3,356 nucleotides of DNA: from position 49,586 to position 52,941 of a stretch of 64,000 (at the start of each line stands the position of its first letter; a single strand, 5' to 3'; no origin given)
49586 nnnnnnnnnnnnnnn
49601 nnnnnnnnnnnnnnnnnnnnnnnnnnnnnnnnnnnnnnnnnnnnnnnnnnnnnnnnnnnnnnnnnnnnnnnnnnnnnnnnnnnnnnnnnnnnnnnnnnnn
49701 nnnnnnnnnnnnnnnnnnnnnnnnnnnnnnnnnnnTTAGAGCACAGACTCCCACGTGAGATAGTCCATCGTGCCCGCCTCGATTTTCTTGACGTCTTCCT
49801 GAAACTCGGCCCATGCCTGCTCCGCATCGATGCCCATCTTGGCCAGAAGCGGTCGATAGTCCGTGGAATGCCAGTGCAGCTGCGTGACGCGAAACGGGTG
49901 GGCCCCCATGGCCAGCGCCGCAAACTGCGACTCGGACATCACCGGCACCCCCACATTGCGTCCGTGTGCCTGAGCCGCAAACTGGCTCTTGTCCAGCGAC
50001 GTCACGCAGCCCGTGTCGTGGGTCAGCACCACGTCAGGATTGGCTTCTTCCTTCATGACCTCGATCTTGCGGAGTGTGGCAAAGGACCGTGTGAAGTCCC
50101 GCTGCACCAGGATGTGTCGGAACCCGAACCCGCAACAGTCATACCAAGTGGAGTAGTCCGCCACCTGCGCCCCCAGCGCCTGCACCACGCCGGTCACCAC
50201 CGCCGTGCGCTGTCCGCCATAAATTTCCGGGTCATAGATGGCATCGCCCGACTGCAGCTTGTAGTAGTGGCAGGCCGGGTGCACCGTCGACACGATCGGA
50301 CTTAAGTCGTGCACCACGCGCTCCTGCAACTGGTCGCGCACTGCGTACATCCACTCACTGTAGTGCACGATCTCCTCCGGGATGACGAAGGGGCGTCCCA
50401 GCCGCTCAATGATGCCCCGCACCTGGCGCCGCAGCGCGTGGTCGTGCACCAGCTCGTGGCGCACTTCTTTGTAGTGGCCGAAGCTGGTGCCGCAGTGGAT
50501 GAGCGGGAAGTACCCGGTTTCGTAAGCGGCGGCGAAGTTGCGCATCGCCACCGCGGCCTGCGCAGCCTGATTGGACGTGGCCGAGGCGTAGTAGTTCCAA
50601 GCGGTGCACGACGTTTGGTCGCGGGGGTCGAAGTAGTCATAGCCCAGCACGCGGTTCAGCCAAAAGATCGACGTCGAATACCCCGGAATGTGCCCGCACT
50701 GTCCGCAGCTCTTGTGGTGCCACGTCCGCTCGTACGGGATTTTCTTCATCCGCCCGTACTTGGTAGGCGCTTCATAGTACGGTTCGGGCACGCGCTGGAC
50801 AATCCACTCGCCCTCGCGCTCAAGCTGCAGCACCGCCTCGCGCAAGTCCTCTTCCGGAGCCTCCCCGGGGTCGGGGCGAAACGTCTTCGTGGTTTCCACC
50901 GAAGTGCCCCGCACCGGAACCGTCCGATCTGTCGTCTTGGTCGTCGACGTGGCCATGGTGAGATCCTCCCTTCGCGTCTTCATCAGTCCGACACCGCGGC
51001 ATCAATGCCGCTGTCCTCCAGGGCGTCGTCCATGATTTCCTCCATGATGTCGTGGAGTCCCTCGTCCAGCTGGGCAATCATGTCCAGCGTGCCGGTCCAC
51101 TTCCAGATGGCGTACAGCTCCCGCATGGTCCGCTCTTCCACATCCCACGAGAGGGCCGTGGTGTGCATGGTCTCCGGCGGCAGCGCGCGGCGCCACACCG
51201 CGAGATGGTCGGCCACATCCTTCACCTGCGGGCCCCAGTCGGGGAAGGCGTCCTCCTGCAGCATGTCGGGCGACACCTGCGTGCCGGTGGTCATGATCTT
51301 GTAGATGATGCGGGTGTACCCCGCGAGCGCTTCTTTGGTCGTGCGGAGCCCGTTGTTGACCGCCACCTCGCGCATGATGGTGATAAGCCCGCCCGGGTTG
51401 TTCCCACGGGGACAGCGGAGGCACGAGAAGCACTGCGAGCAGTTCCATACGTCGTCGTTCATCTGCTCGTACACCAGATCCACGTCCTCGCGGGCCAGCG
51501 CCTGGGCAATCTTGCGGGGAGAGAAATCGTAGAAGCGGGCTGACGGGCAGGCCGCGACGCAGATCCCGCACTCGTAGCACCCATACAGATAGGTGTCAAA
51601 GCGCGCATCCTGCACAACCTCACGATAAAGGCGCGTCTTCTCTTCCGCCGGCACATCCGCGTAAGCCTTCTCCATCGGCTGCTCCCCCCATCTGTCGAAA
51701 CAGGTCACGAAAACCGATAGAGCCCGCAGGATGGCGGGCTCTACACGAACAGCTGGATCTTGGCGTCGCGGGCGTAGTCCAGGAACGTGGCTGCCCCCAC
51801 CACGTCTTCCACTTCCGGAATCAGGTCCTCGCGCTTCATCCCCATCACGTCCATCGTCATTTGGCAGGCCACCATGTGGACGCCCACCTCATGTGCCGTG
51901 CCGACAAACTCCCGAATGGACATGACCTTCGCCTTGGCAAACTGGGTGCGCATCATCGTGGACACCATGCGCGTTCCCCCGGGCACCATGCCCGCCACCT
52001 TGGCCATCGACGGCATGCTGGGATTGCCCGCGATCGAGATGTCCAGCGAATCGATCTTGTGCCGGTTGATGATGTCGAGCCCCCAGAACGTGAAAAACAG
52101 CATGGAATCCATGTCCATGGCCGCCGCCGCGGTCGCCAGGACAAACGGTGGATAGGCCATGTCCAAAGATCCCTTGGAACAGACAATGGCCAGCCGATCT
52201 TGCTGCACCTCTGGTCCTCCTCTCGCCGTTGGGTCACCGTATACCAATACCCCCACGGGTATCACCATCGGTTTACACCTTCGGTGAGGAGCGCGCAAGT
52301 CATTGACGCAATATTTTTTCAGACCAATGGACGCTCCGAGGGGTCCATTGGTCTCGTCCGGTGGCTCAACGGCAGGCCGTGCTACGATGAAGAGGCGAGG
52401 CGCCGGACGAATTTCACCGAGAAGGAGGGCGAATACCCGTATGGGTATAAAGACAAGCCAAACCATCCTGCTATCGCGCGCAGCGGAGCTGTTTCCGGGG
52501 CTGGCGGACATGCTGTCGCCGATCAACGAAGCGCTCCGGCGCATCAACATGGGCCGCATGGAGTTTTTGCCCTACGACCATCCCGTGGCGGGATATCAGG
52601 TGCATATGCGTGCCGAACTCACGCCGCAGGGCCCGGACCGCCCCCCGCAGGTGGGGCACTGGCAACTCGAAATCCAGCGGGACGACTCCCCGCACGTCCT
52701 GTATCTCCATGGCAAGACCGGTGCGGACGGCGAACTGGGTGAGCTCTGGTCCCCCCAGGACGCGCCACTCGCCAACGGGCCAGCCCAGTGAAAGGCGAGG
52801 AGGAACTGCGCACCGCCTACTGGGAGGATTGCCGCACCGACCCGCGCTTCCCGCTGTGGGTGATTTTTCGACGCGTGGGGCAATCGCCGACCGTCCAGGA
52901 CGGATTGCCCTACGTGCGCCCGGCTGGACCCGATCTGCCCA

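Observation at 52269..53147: Divergent control region with a perfect 12-bp inverted repeat, plus two unannotatable small genes facing the shdr string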

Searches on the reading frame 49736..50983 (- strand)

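Call 7: search_protein_families(library=pfam, proteins=[window:49736-50983:-], max_evalue=0.1)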
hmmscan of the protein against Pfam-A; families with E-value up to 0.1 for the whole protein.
window:49736-50983:- (415 aa): 1 family
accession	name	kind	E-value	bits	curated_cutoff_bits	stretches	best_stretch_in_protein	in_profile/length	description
PF02754.22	CCG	-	9.1e-10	38.9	20.6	1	233-330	2-84/85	Cysteine-rich domain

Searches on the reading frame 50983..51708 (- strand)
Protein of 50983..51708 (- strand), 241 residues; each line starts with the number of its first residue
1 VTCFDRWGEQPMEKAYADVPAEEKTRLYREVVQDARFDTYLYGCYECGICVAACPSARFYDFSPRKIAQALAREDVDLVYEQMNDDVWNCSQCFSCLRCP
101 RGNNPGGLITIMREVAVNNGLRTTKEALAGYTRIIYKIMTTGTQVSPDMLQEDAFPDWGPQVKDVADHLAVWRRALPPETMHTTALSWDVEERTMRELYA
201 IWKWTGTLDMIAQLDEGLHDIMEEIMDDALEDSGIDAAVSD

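Call 7: search_protein_families(library=pfam, proteins=[window:50983-51708:-], max_evalue=0.1)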
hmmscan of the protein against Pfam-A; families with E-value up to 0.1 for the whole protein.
window:50983-51708:- (241 aa): 9 families
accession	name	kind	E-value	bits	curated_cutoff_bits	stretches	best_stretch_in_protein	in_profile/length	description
PF13183.11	Fer4_8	-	7e-09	36.5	27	1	42-102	3-67/68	4Fe-4S dicluster domain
PF13534.11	Fer4_17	-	8.4e-07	29.9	22.2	1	44-102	2-59/61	4Fe-4S dicluster domain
PF13187.11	Fer4_9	-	1.3e-06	28.7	27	2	44-102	2-50/52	4Fe-4S dicluster domain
PF13237.11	Fer4_10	-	2.6e-05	24.5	25.5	1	44-98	9-50/53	4Fe-4S dicluster domain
PF12838.12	Fer4_7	-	0.00036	21.4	27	1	44-102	2-51/52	4Fe-4S dicluster domain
PF25160.1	LdpA_Fe-S-bd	-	0.011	16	27.6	1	43-59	27-43/49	LdpA Fe-S cluster-binding domain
PF13484.11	Fer4_16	-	0.015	16.5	30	1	44-100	2-64/66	4Fe-4S double cluster binding domain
PF12797.12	Fer4_2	-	0.033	14.6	24.5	1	44-56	10-22/22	4Fe-4S binding domain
PF19856.4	DUF6331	-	0.095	13.4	25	0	49-84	25-60/103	Family of unknown function (DUF6331)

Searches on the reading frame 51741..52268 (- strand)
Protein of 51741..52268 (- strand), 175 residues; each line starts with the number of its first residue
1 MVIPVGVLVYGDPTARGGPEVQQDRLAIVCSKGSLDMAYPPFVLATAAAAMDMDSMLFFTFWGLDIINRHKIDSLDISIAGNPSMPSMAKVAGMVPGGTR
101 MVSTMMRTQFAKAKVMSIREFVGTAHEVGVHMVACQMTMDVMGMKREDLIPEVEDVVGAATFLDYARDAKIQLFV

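Call 7: search_protein_families(library=pfam, proteins=[window:51741-52268:-], max_evalue=0.1)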
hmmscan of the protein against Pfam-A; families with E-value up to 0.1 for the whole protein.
window:51741-52268:- (175 aa): 2 families
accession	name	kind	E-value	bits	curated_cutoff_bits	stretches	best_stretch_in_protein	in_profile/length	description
PF13686.11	DrsE_2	-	1.2e-45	155.7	25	1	23-174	2-156/156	DsrE/DsrF/DrsH-like family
PF02635.20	DsrE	-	1e-06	29.3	22.7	1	26-168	3-109/116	DsrE/DsrF-like family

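Call 9: search_protein_families(library=ncbifam, proteins=[window:51741-52268:-], max_evalue=0.1)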
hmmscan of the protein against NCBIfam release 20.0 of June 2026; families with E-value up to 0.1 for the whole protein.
window:51741-52268:- (175 aa): 1 family
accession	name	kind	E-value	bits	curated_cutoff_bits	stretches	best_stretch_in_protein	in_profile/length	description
NF047629.1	SulfCarrDsrE2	equivalog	5.8e-38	130.6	210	1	22-175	2-159/159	sulfur carrier protein DsrE2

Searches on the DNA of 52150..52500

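Call 75: search_rna_families(source=window, start=52150, end=52500, threshold=evalue, max_evalue=1)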
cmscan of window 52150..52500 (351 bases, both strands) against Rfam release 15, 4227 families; matches with E-value up to 1: 1.
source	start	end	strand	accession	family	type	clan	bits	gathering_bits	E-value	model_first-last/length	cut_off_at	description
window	52159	52266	+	RF01974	H19_3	Gene; lncRNA;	-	18.3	46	0.28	1-116/116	no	H19 conserved region 3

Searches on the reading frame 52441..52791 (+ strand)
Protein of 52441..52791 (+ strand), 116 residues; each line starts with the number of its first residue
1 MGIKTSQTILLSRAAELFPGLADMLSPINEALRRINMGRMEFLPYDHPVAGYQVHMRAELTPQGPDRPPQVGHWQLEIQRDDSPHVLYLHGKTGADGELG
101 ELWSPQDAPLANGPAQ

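Call 7: search_protein_families(library=pfam, proteins=[window:52441-52791:+], max_evalue=0.1)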
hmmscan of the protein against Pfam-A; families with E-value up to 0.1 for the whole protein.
window:52441-52791:+ (116 aa): 0 families

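Call 9: search_protein_families(library=ncbifam, proteins=[window:52441-52791:+], max_evalue=0.1)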
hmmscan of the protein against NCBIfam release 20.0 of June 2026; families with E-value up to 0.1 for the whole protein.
window:52441-52791:+ (116 aa): 0 families

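Call 12: search_solved_structures(query=window:52441-52788:+, max_evalue=10)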
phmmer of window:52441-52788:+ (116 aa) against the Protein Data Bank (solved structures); distinct sequences matched with E-value up to 10: 1.
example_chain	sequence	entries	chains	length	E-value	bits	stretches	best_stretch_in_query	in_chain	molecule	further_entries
7uhy_E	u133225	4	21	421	1.1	12.7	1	18-73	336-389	Isoform B of Nucleoporin SEH1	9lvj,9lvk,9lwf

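Call 24: find_homologous_proteins(query=window:52441-52788:+, max_evalue=0.01)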
Query window:52441-52788:+ (116 aa): 7 proteins with E <= 0.01 among 16 candidates.
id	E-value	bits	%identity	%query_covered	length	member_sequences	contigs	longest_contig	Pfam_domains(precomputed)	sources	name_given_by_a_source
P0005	2.2e-65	236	90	100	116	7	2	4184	-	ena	-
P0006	4.4e-63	229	91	97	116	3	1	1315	-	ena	-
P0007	2.0e-58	214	82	99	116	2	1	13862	-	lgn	-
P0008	1.3e-55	205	85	94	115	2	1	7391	-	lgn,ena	-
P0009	2.6e-40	155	73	82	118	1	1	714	-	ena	-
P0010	2.7e-39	152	64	99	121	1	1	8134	-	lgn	-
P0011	1.5e-38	150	64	97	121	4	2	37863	-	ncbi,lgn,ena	-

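Call 45: predict_structure(alignment_id=A3)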
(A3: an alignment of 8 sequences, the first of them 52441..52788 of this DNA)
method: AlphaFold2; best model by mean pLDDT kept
length: 116 residues; sequences in the alignment: 8
mean_pLDDT: 84.9   pTM: 0.76
mean pLDDT of the five models: 84.9, 78.4, 74.0, 71.1, 68.5
residues with pLDDT >= 90: 62; 70-90: 39; 50-70: 10; < 50: 5
segments of 3 or more residues with pLDDT < 50: 112-116
pLDDT, mean of each block of 10 residues (from residue 1): 80 94 93 91 79 90 85 90 92 93 74 41
secondary structure, 60 per line:
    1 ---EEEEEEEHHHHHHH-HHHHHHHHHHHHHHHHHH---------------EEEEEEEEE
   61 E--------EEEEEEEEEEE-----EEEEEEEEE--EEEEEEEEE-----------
elements in order: E4-10 H11-17 H19-36 E52-61 E70-80 E86-94 E97-105

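Call 50: fold_search(model_id=the predicted structure, library=pdb)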
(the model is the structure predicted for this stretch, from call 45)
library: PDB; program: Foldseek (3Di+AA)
matches with E <= 10: 256; with E <= 0.001: 0
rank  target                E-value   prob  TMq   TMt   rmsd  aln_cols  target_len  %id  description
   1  3kuv_A                2.7e-01  0.04  0.14  0.12  16.6       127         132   11  Structural basis of the activity and substrate specificity of the fluoroacetyl-CoA thioesterase FlK - T42S mutant in c (released 2010-04-21)
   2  3p3i_D                3.1e-01  0.04  0.13  0.13  16.1       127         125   12  Crystal structure of the F36A mutant of the fluoroacetyl-CoA-specific thioesterase FlK in complex with fluoroacetate a (released 2010-10-20)
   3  6mf5_B                3.3e-01  0.08  0.21  0.11  14.1       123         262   12  Crystal structure of budding yeast Cdc5 polo-box domain in complex with Spc72 phosphopeptide. (released 2020-02-19)
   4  1iq6_B                3.5e-01  0.04  0.17  0.15  12.0       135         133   16  (R)-HYDRATASE FROM A. CAVIAE INVOLVED IN PHA BIOSYNTHESIS (released 2003-02-18)
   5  3kx8_B                3.7e-01  0.03  0.14  0.12  16.7       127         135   11  Structural basis of the activity and substrate specificity of the fluoroacetyl-CoA thioesterase FlK (released 2010-04-28)
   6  3kx8_H                4.2e-01  0.04  0.15  0.13  15.9       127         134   11  Structural basis of the activity and substrate specificity of the fluoroacetyl-CoA thioesterase FlK (released 2010-04-28)
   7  2kte_MODEL_1_A        4.7e-01  0.08  0.22  0.18  13.4       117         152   17  The solution structure of Bacillus subtilis, YndB, Northeast Structural Genomics Consoritum Target SR211 (released 2010-06-16)
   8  3ir3_B                5.7e-01  0.02  0.12  0.13  15.0       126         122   11  Crystal structure of human 3-hydroxyacyl-thioester dehydratase 2 (HTD2) (released 2009-09-22)
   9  9khy_A                6.9e-01  0.04  0.13  0.13  11.7        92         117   10  Terminator and trunk structure of Escherichia phage Mu (released 2025-02-12)
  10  3kvi_A                6.9e-01  0.03  0.14  0.12  15.6       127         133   11  Structural basis of the activity and substrate specificity of the fluoroacetyl-CoA thioesterase FlK - T42A mutant in c (released 2010-04-28)
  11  6qpj                  7.8e-01  0.08  0.20  0.18  13.3       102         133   12  Human CLOCK PAS-A domain (released 2019-09-25)
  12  6mus_E                7.8e-01  0.06  0.20  0.09  15.6       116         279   16  Cryo-EM structure of larger Csm-crRNA-target RNA ternary complex in type III-A CRISPR-Cas system (released 2018-12-12)
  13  2ayd                  9.4e-01  0.10  0.22  0.30   9.9        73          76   11  Crystal Structure of the C-terminal WRKY domainof AtWRKY1, an SA-induced and partially NPR1-dependent transcription fact (released 2006-10-31)
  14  5zy8_A                1.0e+00  0.03  0.16  0.15  17.1       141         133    9  Crystal structure of C terminal truncated HadBC (3R-Hydroxyacyl-ACP Dehydratase) complex from Mycobacterium tuberculos (released 2019-06-12)
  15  4kr1                  1.1e+00  0.06  0.17  0.11   7.7        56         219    9  Crystal structure of the kinetechore protein Iml3 from budding yeast (released 2013-12-18)
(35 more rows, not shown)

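Call 81: search_protein_families(library=padloc, proteins=[window:52441-52788:+], max_evalue=1)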
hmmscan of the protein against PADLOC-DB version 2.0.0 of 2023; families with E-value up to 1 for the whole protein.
window:52441-52788:+ (116 aa): 0 families

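Call 91: search_solved_structures(query=A7, max_evalue=10)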
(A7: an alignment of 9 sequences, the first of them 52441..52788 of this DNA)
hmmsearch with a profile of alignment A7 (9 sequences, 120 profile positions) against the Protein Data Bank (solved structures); distinct sequences matched with E-value up to 10: 3.
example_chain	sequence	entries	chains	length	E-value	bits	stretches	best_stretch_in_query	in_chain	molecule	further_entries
6cfz_E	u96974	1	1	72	0.33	13.9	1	4-55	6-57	Dad4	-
9r1o_A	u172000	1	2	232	0.44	13.5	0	6-35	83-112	sc-apCC-6-DPH-NR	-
3tnd_A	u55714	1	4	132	1.6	11.7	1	23-66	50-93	tRNA(fMet)-specific endonuclease VapC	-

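Call 92: search_protein_families(library=pfam, alignment_id=A7, max_evalue=10)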
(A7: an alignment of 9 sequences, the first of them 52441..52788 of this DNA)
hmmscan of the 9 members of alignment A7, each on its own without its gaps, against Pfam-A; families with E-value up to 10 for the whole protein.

A. member 1, window:52441-52788:+ (116 aa): 0 families

B. families by the number of members that match (of 9 scanned): 0 families
